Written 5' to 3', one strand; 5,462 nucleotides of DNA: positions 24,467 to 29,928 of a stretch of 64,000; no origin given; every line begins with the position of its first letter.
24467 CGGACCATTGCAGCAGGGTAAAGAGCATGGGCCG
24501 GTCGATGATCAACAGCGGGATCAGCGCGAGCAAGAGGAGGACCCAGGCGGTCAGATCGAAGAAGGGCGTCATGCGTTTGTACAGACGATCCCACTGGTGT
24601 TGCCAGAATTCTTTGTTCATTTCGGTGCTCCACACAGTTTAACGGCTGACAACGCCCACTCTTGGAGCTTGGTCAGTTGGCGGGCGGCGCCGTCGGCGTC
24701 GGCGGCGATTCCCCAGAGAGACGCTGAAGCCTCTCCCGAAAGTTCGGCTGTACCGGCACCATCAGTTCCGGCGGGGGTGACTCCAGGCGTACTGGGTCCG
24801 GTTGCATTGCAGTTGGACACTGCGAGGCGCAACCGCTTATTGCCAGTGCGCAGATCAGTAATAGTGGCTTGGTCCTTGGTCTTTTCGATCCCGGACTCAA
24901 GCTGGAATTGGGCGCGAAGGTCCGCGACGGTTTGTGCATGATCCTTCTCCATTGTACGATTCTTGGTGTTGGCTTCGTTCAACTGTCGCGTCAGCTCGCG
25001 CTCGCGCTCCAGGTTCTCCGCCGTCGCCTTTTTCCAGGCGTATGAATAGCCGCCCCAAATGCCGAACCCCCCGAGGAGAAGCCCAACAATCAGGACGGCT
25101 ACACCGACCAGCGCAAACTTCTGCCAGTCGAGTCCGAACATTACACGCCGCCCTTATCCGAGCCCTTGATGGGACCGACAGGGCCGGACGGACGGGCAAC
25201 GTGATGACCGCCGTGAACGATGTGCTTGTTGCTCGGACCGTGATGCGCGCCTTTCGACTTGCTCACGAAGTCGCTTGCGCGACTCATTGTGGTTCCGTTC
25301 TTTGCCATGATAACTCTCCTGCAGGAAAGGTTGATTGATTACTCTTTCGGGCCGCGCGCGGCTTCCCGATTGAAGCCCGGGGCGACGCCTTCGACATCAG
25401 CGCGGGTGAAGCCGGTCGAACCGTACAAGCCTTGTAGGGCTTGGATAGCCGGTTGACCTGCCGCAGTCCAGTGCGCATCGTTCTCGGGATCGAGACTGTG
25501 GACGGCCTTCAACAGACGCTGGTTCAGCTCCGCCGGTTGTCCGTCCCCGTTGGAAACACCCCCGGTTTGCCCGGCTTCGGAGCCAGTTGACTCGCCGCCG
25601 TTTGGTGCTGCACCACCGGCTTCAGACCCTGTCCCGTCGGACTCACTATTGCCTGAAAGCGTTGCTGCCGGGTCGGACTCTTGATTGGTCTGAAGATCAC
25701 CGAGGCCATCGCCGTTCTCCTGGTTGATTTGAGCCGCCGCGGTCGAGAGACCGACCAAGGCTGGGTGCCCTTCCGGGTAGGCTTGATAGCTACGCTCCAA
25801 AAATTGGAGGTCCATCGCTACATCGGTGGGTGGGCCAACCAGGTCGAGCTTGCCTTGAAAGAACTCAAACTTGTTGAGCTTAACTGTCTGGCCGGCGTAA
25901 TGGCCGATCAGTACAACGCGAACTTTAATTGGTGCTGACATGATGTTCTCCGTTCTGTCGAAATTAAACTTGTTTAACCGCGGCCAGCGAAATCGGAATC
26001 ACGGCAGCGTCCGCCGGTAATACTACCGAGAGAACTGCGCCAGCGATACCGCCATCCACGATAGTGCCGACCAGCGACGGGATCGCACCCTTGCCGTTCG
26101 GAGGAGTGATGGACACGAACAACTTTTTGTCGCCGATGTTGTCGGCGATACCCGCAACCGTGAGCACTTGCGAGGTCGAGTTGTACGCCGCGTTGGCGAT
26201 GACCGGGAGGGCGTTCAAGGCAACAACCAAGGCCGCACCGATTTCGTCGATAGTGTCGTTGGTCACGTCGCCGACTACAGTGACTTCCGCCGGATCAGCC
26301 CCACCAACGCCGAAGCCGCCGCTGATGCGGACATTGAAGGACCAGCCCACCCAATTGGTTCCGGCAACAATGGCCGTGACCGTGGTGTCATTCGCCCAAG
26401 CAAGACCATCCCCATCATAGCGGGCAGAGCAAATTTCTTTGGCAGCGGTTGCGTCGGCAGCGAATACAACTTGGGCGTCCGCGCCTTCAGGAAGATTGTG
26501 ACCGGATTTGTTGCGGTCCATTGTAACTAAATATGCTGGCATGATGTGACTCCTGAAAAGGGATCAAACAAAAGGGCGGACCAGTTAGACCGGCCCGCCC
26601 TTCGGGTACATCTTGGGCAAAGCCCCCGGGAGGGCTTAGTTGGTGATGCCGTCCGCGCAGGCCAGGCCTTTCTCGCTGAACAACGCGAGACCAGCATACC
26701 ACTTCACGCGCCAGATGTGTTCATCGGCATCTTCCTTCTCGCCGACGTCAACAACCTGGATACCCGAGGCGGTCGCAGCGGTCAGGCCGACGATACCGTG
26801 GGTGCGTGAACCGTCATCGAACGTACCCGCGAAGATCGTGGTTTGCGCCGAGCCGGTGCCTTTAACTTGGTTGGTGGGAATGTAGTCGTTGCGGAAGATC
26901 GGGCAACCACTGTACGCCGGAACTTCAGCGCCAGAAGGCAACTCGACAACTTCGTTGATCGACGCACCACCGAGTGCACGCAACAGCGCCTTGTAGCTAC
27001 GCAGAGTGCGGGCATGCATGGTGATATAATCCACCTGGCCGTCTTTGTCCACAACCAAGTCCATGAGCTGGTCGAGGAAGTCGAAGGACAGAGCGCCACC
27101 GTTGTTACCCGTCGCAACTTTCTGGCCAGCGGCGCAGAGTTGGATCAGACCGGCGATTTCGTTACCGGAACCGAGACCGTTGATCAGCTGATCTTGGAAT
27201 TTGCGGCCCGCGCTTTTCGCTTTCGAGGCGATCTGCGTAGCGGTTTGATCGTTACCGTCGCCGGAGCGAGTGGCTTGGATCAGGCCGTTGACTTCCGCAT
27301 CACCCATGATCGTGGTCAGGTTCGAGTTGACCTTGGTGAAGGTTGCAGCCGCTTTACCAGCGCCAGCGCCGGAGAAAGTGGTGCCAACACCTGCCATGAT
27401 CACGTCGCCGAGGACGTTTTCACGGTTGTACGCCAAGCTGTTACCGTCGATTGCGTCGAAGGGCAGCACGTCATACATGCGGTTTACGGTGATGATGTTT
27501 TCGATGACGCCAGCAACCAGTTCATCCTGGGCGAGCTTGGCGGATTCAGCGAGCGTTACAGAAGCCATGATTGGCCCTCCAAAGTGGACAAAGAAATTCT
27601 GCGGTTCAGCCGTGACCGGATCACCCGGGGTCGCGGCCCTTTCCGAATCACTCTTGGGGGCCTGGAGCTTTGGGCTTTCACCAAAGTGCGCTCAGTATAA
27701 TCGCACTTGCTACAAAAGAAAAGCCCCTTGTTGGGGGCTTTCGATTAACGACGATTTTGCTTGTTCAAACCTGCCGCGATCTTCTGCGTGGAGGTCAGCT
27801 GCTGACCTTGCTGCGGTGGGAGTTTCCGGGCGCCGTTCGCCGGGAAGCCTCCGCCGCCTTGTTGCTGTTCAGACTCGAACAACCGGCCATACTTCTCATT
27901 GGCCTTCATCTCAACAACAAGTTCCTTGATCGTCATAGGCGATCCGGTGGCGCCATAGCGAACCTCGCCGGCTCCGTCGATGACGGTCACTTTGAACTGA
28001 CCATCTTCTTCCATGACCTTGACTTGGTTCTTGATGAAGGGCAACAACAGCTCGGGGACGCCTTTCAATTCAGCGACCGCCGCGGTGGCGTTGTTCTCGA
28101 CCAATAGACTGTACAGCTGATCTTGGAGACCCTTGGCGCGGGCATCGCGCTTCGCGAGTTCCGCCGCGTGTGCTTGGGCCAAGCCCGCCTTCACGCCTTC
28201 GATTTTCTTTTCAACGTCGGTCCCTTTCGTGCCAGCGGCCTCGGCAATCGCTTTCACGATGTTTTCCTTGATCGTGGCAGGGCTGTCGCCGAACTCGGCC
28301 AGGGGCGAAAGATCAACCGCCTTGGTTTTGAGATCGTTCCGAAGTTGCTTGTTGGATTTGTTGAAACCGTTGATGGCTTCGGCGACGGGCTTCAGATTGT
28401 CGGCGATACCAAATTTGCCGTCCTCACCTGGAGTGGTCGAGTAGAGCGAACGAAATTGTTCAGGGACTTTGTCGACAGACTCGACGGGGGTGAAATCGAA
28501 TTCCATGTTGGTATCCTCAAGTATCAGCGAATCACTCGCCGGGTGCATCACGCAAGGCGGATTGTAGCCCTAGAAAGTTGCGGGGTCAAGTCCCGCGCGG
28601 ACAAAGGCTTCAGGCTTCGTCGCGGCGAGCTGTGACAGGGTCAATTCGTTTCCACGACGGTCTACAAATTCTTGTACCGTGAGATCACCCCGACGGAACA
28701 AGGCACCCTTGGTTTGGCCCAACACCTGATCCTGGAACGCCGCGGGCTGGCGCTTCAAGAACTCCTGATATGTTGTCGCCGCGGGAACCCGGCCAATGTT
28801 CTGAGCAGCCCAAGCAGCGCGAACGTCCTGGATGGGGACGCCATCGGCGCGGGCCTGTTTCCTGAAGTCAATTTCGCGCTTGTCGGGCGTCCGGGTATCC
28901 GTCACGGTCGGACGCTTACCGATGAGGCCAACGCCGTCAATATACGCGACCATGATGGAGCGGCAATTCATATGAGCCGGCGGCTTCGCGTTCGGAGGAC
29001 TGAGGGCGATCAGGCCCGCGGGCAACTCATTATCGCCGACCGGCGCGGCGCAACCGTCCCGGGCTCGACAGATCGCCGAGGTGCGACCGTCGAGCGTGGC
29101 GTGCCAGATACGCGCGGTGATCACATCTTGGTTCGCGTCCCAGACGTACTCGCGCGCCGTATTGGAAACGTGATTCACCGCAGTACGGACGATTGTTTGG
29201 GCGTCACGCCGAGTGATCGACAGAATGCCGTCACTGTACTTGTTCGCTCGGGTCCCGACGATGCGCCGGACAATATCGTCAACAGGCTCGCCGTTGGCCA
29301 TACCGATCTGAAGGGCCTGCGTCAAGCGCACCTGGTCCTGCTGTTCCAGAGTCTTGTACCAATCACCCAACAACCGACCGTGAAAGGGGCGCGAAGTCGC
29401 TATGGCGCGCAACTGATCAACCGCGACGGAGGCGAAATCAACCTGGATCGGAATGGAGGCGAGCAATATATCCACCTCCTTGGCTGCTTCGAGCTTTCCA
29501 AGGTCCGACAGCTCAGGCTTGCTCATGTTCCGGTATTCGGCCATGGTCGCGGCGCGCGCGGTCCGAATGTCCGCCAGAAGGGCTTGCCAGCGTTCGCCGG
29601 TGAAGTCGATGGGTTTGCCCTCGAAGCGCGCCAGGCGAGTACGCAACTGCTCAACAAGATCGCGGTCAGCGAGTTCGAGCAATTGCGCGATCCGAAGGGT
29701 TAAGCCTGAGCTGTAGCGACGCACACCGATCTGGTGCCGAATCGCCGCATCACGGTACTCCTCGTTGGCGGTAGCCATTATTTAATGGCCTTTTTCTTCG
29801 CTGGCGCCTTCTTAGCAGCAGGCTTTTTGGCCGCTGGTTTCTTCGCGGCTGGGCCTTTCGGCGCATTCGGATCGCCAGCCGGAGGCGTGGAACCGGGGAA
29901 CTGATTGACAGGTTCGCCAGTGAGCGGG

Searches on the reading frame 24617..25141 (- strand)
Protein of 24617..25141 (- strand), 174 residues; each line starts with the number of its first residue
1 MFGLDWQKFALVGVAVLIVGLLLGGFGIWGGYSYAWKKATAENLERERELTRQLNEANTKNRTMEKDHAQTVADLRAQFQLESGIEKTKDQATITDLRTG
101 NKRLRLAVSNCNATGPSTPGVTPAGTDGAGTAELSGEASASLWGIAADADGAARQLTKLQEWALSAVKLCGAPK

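Call 87: search_protein_families(library=pfam, proteins=[window:24617-25141:-], max_evalue=0.001)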
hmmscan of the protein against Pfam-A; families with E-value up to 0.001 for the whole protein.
window:24617-25141:- (174 aa): 1 family
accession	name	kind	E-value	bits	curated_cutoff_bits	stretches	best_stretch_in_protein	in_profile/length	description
PF03245.18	Phage_lysis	-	6.2e-11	43.1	25.4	1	45-162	7-120/126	Bacteriophage Rz lysis protein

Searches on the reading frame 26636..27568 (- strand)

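Call 7: search_protein_families(library=phrogs, proteins=[window:26636-27568:-], max_evalue=0.00001)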
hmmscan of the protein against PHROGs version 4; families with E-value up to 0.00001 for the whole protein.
window:26636-27568:- (310 aa): 2 families
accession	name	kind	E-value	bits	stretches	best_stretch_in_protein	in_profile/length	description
phrog_212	-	head and packaging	3.6e-76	257.4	1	1-310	3-295/301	major head protein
phrog_31318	-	unknown function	1.4e-23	84.3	1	161-309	2-145/147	-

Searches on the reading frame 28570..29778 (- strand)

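Call 7: search_protein_families(library=phrogs, proteins=[window:28570-29778:-], max_evalue=0.00001)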
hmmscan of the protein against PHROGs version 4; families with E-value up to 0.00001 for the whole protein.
window:28570-29778:- (402 aa): 10 families
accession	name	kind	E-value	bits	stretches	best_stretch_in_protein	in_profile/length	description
phrog_241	-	head and packaging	4.2e-133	446.8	1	1-400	10-368/679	head morphogenesis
phrog_21789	-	head and packaging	3e-86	291.2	1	2-386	3-378/1195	virion structural protein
phrog_6577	-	unknown function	5.6e-31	108.7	1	128-396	95-323/1066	-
phrog_7625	-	head and packaging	1.9e-19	70.9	1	62-377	46-321/504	head morphogenesis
phrog_4728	-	head and packaging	3.1e-18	66.9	1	62-366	100-363/591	head morphogenesis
phrog_595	-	head and packaging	2.4e-16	61.2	1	149-289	186-307/513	head maturation protease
phrog_115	-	head and packaging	3.5e-16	60.5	1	64-289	123-327/665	minor head protein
phrog_14819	-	unknown function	1.2e-14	55.2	1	323-397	17-91/91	-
phrog_3517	-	head and packaging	1.5e-12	48.5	1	192-289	234-332/371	head morphogenesis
phrog_2841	-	head and packaging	3.1e-12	47.3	1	151-283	198-310/525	minor head protein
